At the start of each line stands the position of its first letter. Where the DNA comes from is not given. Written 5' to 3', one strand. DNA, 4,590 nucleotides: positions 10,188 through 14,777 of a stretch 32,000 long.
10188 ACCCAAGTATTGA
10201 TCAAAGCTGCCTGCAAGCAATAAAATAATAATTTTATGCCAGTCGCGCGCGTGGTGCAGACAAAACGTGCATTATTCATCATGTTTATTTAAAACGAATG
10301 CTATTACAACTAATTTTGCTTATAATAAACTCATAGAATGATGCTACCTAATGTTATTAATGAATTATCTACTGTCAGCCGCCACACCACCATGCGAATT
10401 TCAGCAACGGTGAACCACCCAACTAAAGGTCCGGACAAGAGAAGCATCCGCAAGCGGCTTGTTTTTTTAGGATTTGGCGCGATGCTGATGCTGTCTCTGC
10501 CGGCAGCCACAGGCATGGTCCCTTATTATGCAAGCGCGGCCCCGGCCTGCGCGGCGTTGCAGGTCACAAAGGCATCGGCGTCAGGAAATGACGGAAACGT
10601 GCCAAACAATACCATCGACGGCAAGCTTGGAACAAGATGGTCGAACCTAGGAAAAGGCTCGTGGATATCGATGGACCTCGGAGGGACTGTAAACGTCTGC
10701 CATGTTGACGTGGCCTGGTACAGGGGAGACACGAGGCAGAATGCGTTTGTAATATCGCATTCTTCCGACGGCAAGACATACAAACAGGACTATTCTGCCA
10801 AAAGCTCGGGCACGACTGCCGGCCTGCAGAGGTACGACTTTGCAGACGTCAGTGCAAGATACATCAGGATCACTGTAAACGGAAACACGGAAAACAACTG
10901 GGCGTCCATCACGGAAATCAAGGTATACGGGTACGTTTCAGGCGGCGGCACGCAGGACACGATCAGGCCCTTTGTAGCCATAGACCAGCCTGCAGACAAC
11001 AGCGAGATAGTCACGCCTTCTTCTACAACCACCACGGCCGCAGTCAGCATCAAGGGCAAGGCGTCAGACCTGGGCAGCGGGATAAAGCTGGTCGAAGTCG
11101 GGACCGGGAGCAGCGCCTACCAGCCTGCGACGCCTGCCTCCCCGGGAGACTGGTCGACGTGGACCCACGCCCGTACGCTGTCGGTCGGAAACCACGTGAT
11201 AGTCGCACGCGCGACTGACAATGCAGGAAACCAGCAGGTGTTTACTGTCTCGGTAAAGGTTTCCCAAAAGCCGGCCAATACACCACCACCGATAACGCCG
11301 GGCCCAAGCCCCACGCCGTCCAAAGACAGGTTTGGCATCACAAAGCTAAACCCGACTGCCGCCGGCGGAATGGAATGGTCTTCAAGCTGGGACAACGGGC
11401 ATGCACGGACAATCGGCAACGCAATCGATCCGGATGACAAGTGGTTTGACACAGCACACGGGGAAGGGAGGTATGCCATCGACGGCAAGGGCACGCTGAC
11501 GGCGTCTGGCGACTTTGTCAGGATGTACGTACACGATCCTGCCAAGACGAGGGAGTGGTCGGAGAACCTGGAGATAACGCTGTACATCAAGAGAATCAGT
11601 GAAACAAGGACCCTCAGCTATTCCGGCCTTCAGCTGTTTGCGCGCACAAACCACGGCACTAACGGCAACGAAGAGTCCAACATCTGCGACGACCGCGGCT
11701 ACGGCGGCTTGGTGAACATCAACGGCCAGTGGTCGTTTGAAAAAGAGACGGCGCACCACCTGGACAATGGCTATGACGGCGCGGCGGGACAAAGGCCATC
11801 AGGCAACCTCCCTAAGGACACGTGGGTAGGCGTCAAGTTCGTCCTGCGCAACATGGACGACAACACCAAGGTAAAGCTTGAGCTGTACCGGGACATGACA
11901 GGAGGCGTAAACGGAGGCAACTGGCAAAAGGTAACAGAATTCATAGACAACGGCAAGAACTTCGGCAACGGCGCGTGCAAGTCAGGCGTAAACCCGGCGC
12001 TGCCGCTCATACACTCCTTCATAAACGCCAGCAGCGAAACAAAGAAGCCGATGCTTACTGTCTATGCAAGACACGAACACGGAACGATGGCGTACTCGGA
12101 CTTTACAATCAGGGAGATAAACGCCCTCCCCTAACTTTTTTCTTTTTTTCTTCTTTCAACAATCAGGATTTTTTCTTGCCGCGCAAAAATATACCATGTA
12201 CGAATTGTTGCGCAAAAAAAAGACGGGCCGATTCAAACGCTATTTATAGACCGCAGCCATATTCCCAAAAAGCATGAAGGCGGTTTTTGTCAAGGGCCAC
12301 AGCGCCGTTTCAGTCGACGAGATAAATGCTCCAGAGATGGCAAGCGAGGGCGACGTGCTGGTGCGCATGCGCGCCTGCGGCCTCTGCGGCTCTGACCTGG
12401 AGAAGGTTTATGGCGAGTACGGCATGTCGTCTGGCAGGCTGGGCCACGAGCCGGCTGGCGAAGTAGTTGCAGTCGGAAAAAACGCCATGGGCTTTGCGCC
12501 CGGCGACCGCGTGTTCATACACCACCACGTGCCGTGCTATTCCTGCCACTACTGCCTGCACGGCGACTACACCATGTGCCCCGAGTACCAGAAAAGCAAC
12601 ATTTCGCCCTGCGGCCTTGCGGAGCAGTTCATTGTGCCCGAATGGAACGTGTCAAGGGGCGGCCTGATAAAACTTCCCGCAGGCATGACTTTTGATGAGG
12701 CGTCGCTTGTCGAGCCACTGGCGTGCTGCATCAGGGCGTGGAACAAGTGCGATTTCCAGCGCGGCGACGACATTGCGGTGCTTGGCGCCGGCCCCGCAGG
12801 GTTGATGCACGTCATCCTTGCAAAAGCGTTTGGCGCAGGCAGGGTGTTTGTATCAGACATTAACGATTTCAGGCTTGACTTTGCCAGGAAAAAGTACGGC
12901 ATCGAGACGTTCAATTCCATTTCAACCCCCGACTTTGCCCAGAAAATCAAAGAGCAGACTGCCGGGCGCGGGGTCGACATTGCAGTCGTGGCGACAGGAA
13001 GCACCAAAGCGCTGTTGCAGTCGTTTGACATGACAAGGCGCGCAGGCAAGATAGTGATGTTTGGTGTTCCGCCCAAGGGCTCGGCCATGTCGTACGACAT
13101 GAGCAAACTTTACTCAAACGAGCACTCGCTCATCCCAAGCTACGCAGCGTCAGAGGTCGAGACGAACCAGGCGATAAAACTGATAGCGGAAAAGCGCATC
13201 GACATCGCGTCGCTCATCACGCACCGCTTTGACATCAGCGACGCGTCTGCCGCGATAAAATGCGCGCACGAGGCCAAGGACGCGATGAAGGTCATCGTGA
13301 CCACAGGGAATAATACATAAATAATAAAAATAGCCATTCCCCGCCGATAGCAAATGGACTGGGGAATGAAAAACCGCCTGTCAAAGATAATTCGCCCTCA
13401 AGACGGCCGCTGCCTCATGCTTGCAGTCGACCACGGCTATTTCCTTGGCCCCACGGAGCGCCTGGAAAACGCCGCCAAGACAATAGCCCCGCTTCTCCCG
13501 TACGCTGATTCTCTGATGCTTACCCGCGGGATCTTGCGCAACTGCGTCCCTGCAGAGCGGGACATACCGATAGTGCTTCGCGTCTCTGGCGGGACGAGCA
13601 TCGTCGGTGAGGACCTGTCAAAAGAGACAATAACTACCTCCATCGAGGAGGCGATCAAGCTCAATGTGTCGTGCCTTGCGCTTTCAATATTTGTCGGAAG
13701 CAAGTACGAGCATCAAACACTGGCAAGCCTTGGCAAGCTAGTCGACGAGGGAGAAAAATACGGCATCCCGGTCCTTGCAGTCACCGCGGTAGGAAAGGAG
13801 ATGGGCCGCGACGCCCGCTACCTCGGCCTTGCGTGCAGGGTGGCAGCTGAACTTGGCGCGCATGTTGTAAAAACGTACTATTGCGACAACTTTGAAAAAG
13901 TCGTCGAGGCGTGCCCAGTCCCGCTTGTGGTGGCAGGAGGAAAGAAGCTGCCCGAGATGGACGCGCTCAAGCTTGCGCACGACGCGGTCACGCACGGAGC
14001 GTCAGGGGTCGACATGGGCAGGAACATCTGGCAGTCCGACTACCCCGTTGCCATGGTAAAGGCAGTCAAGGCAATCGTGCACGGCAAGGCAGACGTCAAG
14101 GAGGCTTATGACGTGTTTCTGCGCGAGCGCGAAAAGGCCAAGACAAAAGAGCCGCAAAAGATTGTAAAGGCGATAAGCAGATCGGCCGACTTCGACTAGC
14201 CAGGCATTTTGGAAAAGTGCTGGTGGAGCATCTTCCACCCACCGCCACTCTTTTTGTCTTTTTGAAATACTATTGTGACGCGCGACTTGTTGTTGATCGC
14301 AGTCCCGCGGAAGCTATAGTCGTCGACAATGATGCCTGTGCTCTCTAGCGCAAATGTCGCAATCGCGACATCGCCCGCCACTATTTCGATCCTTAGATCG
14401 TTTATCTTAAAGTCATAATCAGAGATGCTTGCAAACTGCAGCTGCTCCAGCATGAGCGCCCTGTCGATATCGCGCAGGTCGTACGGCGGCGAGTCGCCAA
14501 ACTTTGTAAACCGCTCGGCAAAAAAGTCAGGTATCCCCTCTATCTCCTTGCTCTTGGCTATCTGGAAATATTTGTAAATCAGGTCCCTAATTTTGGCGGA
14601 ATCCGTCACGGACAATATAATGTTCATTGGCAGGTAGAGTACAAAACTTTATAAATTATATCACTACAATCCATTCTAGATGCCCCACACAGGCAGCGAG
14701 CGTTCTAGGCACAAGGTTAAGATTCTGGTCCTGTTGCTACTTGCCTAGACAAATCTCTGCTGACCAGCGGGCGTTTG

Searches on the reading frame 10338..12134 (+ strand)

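Call 6: search_protein_families(library=ncbifam, proteins=[window:10338-12134:+])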
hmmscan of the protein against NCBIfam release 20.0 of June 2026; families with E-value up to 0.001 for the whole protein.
window:10338-12134:+ (598 aa): 2 families
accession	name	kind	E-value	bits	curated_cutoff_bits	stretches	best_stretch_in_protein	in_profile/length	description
NF033510.3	Ca_tandemer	repeat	5.5e-06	26.7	50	1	206-299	6-95/96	Ca2+-stabilized repeat-containing adhesin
NF047446.1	barrel_OmpL47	domain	1.7e-05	25.2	40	1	239-308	8-68/68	OmpL47-type beta-barrel domain-containing protein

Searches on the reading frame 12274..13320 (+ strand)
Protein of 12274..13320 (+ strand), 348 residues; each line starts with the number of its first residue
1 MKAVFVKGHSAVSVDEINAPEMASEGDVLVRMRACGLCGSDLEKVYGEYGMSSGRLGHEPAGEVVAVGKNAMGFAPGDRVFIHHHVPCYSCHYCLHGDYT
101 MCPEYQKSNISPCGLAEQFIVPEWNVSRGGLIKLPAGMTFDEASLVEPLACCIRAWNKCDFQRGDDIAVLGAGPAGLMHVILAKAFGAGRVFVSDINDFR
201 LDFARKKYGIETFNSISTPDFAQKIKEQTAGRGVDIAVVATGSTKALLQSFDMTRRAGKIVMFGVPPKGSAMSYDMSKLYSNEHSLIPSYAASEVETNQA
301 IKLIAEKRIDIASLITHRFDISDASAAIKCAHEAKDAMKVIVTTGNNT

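Call 6: search_protein_families(library=ncbifam, proteins=[window:12274-13320:+])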
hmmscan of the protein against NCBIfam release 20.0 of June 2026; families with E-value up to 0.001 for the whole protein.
window:12274-13320:+ (348 aa): 23 families
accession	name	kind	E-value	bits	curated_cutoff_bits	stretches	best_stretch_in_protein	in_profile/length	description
NF041097.1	keto_inos_dh_IolM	equivalog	1.1e-51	175.7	450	1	9-342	37-388/389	scyllo-inosose 3-dehydrogenase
NF003808.0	PRK05396.1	equivalog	6.4e-48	163.4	380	1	7-342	8-338/341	L-threonine 3-dehydrogenase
TIGR00692.1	tdh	equivalog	3.7e-47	161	458.35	1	7-341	6-337/340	L-threonine 3-dehydrogenase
NF007642.0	PRK10309.1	equivalog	8.2e-39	133.8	550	1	1-341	1-343/347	galactitol-1-phosphate 5-dehydrogenase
TIGR03451.1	mycoS_dep_FDH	equivalog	1e-35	123.3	512.9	2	154-335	167-350/358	S-(hydroxymethyl)mycothiol dehydrogenase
NF006940.0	PRK09422.1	equivalog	1.7e-34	119.3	344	1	1-309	1-303/338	alcohol dehydrogenase AdhP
NF010344.0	PRK13771.1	subfamily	6.1e-32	110.9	349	1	1-343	1-332/334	putative alcohol dehydrogenase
NF007375.0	PRK09880.1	equivalog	2.1e-31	108.9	469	1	2-342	6-341/344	L-idonate 5-dehydrogenase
TIGR03989.1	Rxyl_3153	subfamily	6.8e-30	104.5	440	2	3-103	5-106/370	NDMA-dependent alcohol dehydrogenase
NF007489.0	PRK10083.1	equivalog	2.3e-29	102.4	376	1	1-343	1-336/339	Zn-dependent oxidoreductase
NF041172.1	AcrlCoa_red_Thmprot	equivalog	4.7e-29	101.4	500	1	1-343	1-333/334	acryloyl-CoA reductase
TIGR03366.1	HpnZ_proposed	hypoth_equivalog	3.2e-26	92.3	328.1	1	23-268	3-258/315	putative phosphonate catabolism associated alcohol dehydrogenase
TIGR03201.1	dearomat_had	equivalog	6e-24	84.8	338.65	1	16-343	15-348/349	6-hydroxycyclohex-1-ene-1-carbonyl-CoA dehydrogenase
NF047908.1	AldhRedAhr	equivalog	1.1e-23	83.7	470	1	15-342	19-333/335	NADPH-dependent aldehyde reductase Ahr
TIGR02818.1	adh_III_F_hyde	equivalog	2.6e-22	79.4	543.95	2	6-104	8-107/368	S-(hydroxymethyl)glutathione dehydrogenase/class III alcohol dehydrogenase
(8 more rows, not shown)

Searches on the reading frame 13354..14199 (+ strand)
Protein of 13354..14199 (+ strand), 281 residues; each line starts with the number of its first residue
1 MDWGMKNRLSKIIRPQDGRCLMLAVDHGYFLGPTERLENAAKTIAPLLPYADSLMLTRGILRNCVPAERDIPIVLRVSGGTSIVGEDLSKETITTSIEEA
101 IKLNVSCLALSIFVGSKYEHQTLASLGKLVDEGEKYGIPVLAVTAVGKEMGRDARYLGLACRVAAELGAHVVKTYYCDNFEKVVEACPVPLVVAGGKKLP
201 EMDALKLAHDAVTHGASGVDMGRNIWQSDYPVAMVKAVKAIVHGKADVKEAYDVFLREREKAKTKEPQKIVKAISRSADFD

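Call 6: search_protein_families(library=ncbifam, proteins=[window:13354-14199:+])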
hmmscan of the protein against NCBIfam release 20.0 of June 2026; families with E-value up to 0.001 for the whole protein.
window:13354-14199:+ (281 aa): 7 families
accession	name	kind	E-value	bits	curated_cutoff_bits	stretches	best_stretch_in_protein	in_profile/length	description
NF006081.0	PRK08227.1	equivalog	4.1e-122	407.1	297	1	1-258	32-289/291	3-hydroxy-5-phosphonooxypentane-2,4-dione thiolase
NF005556.0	PRK07226.1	subfamily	1.1e-59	202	241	1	2-253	3-262/267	2-amino-3,7-dideoxy-D-threo-hept-6-ulosonate synthase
TIGR01949.1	ADH_synth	equivalog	2.6e-58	197.7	299.45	1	4-251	2-253/255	2-amino-3,7-dideoxy-D-threo-hept-6-ulosonate synthase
NF040816.1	Fbpase1_Arch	equivalog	2e-36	125.9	430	1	4-252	7-267/271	class I fructose-bisphosphate aldolase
NF041223.1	BagB_FevI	exception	1.1e-22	80.5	500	1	3-244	7-256/257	bagremycin/ferroverdin biosynthesis DhnA-type aldolase BagB/FevI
NF005321.0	PRK06852.1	equivalog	4.3e-14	52.3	420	1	95-256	129-305/308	aldolase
NF006704.0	PRK09250.1-1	equivalog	2.4e-12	46.4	277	1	17-175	37-209/308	class I fructose-bisphosphate aldolase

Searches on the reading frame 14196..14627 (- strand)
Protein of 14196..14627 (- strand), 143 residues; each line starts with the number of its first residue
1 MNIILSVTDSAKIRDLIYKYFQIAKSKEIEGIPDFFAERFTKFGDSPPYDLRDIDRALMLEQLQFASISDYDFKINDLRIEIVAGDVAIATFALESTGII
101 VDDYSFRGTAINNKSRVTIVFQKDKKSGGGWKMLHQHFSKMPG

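Call 6: search_protein_families(library=ncbifam, proteins=[window:14196-14627:-])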
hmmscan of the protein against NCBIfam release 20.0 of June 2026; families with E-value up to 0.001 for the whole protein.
window:14196-14627:- (143 aa): 0 families

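Call 26: search_protein_families(library=pfam, proteins=[window:14196-14627:-], max_evalue=0.0001)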
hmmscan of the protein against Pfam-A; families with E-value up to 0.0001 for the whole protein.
window:14196-14627:- (143 aa): 2 families
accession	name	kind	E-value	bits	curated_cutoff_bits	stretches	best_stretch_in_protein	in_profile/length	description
PF13474.12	SnoaL_3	-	4.6e-11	43.6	22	1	13-141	1-118/121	SnoaL-like domain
PF14534.12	DUF4440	-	3.3e-07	31.1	25.2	1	13-133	1-107/107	Domain of unknown function (DUF4440)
